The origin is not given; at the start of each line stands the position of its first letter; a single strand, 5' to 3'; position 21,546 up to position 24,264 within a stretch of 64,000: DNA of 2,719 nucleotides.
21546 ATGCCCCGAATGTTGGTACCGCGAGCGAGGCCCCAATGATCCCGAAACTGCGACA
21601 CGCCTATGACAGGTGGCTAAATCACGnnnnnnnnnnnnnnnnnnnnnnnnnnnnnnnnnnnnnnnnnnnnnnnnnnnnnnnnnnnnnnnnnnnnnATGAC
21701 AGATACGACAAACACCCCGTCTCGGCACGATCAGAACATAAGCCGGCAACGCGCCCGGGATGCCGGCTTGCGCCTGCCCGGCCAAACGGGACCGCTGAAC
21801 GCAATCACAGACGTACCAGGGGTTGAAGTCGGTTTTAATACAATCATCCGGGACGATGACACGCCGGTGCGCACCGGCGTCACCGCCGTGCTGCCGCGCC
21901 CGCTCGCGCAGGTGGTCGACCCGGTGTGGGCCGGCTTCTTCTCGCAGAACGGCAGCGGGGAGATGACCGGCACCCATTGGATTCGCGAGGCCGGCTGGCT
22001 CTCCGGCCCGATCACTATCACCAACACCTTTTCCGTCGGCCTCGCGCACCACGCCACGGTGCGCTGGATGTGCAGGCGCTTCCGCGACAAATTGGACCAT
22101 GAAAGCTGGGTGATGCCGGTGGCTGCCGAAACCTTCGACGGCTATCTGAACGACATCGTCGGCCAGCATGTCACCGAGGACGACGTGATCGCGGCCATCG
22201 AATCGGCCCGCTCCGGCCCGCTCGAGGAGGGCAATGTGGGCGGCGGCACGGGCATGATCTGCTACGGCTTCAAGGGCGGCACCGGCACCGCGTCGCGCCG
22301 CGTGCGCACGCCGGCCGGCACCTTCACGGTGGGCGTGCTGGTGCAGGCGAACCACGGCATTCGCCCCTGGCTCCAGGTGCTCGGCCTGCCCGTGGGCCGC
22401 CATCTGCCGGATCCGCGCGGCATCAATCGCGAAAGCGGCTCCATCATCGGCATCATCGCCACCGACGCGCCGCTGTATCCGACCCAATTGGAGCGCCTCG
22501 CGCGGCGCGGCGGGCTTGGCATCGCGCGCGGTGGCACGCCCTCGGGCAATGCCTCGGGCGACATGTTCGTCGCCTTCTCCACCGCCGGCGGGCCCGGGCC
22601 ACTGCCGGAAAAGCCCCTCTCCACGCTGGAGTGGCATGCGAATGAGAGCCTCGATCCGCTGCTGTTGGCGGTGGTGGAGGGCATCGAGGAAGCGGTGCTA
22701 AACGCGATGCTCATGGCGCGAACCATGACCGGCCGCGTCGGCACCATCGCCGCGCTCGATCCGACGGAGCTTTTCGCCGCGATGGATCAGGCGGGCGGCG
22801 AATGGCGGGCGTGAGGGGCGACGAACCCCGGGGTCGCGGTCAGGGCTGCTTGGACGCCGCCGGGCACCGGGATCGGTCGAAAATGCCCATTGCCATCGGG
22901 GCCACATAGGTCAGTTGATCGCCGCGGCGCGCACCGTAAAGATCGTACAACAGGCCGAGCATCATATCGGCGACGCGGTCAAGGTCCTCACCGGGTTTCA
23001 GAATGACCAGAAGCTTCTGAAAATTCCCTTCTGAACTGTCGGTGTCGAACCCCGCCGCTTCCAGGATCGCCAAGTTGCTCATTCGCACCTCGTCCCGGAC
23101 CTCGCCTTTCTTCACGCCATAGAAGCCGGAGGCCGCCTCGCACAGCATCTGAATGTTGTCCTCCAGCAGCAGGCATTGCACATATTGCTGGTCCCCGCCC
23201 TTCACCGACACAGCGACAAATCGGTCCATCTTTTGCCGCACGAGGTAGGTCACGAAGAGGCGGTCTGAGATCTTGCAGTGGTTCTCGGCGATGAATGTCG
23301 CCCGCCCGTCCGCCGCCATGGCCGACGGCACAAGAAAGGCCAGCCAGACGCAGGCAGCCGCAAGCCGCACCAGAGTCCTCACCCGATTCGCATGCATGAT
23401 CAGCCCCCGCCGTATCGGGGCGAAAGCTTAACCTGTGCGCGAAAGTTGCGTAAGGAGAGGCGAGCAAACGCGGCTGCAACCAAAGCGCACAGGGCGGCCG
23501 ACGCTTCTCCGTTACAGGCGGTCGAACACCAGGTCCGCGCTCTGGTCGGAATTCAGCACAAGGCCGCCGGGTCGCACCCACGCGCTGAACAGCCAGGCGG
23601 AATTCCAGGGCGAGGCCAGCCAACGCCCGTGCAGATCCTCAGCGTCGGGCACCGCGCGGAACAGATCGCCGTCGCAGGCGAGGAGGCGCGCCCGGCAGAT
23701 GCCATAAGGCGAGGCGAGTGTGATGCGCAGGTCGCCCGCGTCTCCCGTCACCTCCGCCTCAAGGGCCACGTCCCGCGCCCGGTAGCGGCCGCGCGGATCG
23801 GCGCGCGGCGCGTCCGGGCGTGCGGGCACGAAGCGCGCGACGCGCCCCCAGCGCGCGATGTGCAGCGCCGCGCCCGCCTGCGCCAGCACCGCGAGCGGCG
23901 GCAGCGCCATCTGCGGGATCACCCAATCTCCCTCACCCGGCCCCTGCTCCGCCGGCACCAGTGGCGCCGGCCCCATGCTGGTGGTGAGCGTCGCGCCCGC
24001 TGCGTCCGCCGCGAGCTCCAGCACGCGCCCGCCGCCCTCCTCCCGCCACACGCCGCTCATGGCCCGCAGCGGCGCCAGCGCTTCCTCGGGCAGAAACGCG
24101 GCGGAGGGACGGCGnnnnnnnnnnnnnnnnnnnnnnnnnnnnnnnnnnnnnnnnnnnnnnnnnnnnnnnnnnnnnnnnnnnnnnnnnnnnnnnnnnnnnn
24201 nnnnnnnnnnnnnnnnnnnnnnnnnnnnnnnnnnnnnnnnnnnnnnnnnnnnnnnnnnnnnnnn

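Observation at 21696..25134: DmpA/BapA-family aminopeptidase and DAP-type D-aminopeptidase encoded inside a beta-amino-acid lipopeptide cluster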

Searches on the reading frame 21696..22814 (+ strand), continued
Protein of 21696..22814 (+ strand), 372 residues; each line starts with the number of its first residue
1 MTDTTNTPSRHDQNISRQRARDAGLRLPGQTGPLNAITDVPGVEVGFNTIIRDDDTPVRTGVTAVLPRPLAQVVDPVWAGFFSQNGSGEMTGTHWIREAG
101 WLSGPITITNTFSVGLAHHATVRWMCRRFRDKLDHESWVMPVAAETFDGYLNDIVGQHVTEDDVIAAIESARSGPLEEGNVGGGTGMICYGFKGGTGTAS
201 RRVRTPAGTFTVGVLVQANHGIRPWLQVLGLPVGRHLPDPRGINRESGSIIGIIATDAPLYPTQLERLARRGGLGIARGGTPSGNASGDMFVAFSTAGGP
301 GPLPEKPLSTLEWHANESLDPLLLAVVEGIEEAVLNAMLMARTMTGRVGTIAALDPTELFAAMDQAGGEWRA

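Call 29: find_encoding_contigs(protein=P0005, flank=8000, max_places=2)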
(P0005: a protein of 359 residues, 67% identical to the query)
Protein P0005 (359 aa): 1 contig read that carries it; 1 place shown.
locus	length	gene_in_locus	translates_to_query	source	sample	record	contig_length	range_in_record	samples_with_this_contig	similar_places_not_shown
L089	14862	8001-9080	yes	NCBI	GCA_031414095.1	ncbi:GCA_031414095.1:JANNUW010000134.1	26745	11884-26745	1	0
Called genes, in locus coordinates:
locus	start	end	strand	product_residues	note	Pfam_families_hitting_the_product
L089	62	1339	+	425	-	PF02844:GARS_N, PF01071:GARS_A, PF02843:GARS_C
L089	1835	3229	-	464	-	-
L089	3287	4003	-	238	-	PF18899:DUF5655 (weak)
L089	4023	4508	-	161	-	PF04191:PEMT, PF04140:ICMT (weak)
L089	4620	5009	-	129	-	PF03692:CxxCxxCC (weak)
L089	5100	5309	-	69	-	PF00313:CSD, PF08206:OB_RNB (weak)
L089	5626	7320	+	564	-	PF00795:CN_hydrolase, PF02540:NAD_synthase, PF00733:Asn_synthase (weak), PF06508:QueC (weak)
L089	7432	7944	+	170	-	PF00353:HemolysinCabind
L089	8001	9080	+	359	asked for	PF03576:Peptidase_S58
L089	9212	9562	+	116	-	-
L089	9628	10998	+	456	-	PF00749:tRNA-synt_1c, PF19269:Anticodon_2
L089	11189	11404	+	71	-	-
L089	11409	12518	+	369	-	PF02012:BNR (faint), PF15902:Sortilin-Vps10 (faint)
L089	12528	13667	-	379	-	PF11064:DUF2865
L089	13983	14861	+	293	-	?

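Call 30: find_encoding_contigs(protein=P0089, flank=8000, max_places=2)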
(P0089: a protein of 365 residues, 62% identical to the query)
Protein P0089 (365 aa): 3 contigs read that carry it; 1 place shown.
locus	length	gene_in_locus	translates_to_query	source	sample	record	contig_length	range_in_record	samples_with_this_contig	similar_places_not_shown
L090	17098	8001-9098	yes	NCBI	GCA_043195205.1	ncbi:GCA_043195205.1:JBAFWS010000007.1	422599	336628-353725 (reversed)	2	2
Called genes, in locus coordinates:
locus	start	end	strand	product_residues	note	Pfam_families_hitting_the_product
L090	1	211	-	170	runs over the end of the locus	PF00188:CAP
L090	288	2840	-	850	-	PF12607:DUF3772, PF00924:MS_channel_2nd, PF21082:MS_channel_3rd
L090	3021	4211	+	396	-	PF01546:Peptidase_M20, PF07687:M20_dimer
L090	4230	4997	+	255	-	PF12697:Abhydrolase_6, PF12146:Hydrolase_4, PF00561:Abhydrolase_1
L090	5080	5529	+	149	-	PF04364:DNA_pol3_chi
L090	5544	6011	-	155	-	PF07332:Phage_holin_3_6 (weak)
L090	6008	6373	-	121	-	-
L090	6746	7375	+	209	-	PF01323:DSBA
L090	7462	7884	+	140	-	-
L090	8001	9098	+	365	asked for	PF03576:Peptidase_S58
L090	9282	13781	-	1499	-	PF22494:choice_anch_I, PF02872:5_nucleotid_C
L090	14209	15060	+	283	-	PF20434:BD-FAE, PF07859:Abhydrolase_3, PF12697:Abhydrolase_6 (weak)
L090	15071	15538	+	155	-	PF01894:YjbQ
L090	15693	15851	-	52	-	-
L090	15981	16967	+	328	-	PF01965:DJ-1_PfpI, PF12833:HTH_18, PF00165:HTH_AraC (weak)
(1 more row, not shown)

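Call 47: search_protein_families(library=ncbifam, proteins=[window:21696-22814:+], max_evalue=0.001)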
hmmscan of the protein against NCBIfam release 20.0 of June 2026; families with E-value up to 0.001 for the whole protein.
window:21696-22814:+ (372 aa): 0 families

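Call 60: list_cluster_members(proteins=[P0089, P0094, P0085, P0001, P0123, P0122])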
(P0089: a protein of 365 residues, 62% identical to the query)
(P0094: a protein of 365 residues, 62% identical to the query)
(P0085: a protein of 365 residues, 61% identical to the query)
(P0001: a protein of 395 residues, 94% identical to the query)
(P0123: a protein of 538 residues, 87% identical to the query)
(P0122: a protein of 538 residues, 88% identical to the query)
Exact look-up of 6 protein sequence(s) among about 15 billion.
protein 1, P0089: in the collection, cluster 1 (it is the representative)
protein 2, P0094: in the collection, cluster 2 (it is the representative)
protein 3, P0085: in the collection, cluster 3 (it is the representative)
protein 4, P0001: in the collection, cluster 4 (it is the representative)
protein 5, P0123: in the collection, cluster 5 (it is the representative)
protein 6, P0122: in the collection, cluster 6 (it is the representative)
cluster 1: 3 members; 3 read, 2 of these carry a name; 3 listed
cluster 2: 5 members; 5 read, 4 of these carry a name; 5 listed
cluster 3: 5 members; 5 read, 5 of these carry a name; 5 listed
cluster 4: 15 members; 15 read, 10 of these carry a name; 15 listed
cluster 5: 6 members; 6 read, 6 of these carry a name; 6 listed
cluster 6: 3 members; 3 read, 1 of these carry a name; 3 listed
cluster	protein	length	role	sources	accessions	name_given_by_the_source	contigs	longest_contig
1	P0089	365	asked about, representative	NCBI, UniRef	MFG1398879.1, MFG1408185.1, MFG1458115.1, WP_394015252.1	DmpA family aminopeptidase [Roseixanthobacter pseudopolyaromaticivorans] | DmpA family aminopeptidase n=1 Tax=Xanthobacteraceae TaxID=335928 RepID=UPI0037294DB4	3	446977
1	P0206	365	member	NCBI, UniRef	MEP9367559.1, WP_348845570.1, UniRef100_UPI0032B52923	P1 family peptidase [Xanthobacter sp. VNH20] | DmpA family aminopeptidase n=1 Tax=Xanthobacter sp. VNH20 TaxID=3156616 ...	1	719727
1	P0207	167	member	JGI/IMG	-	-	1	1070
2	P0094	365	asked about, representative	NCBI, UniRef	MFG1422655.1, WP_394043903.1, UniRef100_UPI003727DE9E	DmpA family aminopeptidase [Roseixanthobacter liquoris] | DmpA family aminopeptidase n=1 Tax=Roseixanthobacter liquoris TaxID=3119921 ...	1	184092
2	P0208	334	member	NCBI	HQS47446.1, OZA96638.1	MAG TPA: P1 family peptidase, partial [Xanthobacteraceae bacterium]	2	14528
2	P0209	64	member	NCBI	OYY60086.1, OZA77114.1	MAG: hypothetical protein B7X76_10665, partial [Azorhizobium sp. 39-67-5]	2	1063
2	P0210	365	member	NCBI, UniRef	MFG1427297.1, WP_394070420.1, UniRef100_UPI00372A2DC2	DmpA family aminopeptidase [Roseixanthobacter glucoisosaccharinicivorans] | DmpA family aminopeptidase n=1 Tax=Roseixanthobacter glucoisosaccharinicivorans ...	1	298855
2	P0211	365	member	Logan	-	-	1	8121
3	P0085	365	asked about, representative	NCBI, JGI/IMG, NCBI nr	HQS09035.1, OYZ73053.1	MAG: aminopeptidase [Rhizobiales bacterium 24-66-13] | L-aminopeptidase/D-esterase-like protein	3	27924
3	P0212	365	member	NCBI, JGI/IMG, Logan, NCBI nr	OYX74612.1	MAG: aminopeptidase [Rhizobiales bacterium 32-66-11] | D-aminopeptidase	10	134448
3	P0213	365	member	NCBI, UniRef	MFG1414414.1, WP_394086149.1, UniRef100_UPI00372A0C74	P1 family peptidase [Xanthobacter sp. VTT E-85241] | DmpA family aminopeptidase n=1 Tax=Roseixanthobacter finlandensis TaxID=3119922 ...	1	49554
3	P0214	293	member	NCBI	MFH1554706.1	MAG: P1 family peptidase [Pseudomonadota bacterium]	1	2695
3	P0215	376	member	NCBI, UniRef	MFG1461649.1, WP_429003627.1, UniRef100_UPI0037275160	P1 family peptidase [Xanthobacter sp. DSM 24535] | DmpA family aminopeptidase n=1 Tax=Roseixanthobacter psychrophilus TaxID=3119917 ...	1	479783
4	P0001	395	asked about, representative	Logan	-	-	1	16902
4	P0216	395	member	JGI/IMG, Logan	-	D-aminopeptidase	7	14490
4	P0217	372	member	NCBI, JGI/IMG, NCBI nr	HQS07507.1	MAG TPA: P1 family peptidase [Xanthobacteraceae bacterium] | L-aminopeptidase/D-esterase-like protein | P1 family peptidase [Xanthobacteraceae bacterium]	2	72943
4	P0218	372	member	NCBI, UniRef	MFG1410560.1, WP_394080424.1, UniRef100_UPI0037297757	P1 family peptidase [Xanthobacter sp. VTT E-85241] | DmpA family aminopeptidase n=1 Tax=Roseixanthobacter finlandensis TaxID=3119922 ...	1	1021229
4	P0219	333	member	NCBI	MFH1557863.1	MAG: P1 family peptidase, partial [Pseudomonadota bacterium]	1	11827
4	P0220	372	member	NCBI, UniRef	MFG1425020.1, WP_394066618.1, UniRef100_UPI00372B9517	DmpA family aminopeptidase [Roseixanthobacter glucoisosaccharinicivorans] | DmpA family aminopeptidase n=1 Tax=Roseixanthobacter glucoisosaccharinicivorans ...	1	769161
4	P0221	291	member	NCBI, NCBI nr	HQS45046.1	MAG TPA: P1 family peptidase, partial [Xanthobacteraceae bacterium] | P1 family peptidase [Xanthobacteraceae bacterium]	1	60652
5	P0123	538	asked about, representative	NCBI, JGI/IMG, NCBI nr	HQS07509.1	MAG TPA: serine hydrolase domain-containing protein [Xanthobacteraceae bacterium] | CubicO group peptidase (beta-lactamase class C family) | serine hydrolase domain-containing protein [Xanthobacteraceae bacterium]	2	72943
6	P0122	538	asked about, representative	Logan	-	-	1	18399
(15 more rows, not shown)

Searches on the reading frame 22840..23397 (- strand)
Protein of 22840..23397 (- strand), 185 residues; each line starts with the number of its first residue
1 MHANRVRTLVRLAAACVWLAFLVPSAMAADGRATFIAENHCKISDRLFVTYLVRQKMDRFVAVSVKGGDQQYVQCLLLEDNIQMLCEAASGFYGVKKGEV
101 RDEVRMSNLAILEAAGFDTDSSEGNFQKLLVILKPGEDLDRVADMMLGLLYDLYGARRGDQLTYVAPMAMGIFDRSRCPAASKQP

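Call 4: search_protein_families(library=pfam, proteins=[window:22840-23397:-])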
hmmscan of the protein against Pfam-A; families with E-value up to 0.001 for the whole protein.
window:22840-23397:- (185 aa): 1 family
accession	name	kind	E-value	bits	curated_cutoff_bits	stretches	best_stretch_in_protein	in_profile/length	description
PF22552.1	TY-Chap3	-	8.5e-06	26.9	27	1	56-158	18-113/117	T3SS (YopN, CesT) and YbjN peptide-binding chaperone 3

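Call 47: search_protein_families(library=ncbifam, proteins=[window:22840-23397:-], max_evalue=0.001)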
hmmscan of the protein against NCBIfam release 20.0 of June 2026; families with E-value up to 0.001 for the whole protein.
window:22840-23397:- (185 aa): 0 families

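Call 84: predict_structure(protein=window:22840-23397:-)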
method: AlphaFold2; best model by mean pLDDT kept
length: 185 residues; sequences in the alignment: 1
mean_pLDDT: 37.9   pTM: 0.32
mean pLDDT of the five models: 37.9, 37.0, 35.5, 35.4, 32.7
residues with pLDDT >= 90: 0; 70-90: 0; 50-70: 6; < 50: 179
segments of 3 or more residues with pLDDT < 50: 1-142, 149-185
pLDDT, mean of each block of 10 residues (from residue 1): 33 40 35 35 36 38 38 39 39 37 37 37 39 46 51 42 32 32 34
secondary structure, 60 per line:
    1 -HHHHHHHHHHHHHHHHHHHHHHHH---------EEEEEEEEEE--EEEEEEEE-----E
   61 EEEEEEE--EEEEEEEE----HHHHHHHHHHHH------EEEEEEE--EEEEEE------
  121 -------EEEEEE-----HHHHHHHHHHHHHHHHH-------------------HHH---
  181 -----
elements in order: H2-25 E35-44 E47-54 E60-67 E70-77 H82-93 E100-106 E109-114 E128-133 H139-155

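Call 85: search_protein_representatives(protein=window:22840-23397:-)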
Query: 185 residues. Proteins with E-value up to 0.001 (for the whole library): 266; up to 1e-10: 130; up to 1e-30: 4. The best 150 are listed.
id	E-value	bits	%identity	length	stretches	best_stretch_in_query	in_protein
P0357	2.5e-95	333.4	82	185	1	1-185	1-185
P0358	1.2e-35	139.1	51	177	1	20-170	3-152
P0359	5.8e-34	133.6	43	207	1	15-172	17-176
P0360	6.8e-31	123.6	43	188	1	5-169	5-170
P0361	6.3e-25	104.1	39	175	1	14-172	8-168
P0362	7.9e-25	103.8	42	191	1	8-169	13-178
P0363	9.7e-24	100.3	36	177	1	12-169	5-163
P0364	1.3e-23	99.8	47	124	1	63-180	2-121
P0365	1.8e-22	96.1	38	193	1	8-178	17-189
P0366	2.7e-22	95.6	37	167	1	22-177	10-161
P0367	3.9e-22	95.1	38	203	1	12-179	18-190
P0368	5.5e-22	94.6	35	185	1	22-174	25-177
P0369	6.0e-22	94.4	39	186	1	17-179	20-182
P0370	6.6e-22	94.3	37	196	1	9-170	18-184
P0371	9.2e-22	93.8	38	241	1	18-180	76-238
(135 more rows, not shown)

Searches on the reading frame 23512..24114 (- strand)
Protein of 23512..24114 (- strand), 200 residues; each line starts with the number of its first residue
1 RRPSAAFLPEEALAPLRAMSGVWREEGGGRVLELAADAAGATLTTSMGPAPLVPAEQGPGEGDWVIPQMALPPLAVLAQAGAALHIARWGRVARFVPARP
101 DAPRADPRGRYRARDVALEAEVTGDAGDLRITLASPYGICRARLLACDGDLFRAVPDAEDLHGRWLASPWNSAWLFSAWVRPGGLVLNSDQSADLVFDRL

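Call 64: search_solved_structures(query=window:23512-24114:-, max_evalue=10, show_alignments=1)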
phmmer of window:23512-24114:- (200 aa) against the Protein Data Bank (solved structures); distinct sequences matched with E-value up to 10: 0.
